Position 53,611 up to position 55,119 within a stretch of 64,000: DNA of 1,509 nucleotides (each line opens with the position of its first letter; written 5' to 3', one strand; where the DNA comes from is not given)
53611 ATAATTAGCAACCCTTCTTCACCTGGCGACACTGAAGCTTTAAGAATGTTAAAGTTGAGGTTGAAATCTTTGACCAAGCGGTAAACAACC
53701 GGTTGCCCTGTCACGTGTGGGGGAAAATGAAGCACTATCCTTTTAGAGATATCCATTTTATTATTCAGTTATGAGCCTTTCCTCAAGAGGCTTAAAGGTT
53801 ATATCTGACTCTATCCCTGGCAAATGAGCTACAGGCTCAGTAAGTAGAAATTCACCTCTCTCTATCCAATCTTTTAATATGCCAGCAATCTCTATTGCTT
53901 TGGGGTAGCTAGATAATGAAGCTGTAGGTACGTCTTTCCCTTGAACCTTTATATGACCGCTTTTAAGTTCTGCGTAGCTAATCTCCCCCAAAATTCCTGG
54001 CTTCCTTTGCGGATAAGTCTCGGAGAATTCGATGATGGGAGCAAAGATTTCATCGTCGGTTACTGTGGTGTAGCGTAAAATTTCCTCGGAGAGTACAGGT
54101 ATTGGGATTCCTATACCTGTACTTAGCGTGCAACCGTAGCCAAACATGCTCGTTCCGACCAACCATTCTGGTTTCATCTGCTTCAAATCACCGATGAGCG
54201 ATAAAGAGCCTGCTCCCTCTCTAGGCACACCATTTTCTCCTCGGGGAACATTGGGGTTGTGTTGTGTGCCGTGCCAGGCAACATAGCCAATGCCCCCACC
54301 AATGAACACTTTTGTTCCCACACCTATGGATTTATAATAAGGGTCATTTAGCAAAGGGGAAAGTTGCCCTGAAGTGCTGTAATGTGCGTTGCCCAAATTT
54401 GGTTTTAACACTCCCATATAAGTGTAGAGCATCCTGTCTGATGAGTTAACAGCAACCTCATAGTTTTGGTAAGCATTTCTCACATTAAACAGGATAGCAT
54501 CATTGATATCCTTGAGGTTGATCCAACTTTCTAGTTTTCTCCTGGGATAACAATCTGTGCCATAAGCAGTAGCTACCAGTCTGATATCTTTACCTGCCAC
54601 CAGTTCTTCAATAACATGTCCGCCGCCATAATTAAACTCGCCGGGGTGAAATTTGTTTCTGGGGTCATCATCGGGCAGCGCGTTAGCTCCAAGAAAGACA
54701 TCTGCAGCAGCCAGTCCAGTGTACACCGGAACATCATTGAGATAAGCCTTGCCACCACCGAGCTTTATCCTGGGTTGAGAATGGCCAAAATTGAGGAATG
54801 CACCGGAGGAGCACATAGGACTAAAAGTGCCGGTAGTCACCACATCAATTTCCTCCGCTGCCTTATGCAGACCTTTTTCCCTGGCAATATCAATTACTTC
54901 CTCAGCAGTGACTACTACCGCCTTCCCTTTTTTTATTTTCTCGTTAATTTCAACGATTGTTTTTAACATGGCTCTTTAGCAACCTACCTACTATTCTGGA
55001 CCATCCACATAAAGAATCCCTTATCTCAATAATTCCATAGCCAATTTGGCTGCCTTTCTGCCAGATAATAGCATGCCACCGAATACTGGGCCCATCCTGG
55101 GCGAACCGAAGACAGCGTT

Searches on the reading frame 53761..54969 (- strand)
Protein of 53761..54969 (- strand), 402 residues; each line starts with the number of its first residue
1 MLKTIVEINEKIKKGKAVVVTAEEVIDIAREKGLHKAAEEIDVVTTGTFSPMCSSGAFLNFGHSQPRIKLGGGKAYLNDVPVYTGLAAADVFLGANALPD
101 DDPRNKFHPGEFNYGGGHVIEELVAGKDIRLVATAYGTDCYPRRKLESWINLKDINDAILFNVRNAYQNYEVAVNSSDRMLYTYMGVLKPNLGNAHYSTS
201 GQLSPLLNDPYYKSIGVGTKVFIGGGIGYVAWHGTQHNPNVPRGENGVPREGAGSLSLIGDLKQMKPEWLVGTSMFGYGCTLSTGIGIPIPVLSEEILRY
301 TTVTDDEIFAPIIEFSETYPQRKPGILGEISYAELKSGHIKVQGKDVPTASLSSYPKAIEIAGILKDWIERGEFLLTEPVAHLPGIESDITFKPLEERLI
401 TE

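Call 87: search_protein_families(library=pfam, proteins=[window:53761-54969:-], max_evalue=0.00001)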
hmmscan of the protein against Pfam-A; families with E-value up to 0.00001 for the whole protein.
window:53761-54969:- (402 aa): 1 family
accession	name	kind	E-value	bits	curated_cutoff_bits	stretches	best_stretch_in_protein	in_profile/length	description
PF01837.22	HcyBio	-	5.3e-149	496.3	26.2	1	17-376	1-349/349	Homocysteine biosynthesis enzyme, sulfur-incorporation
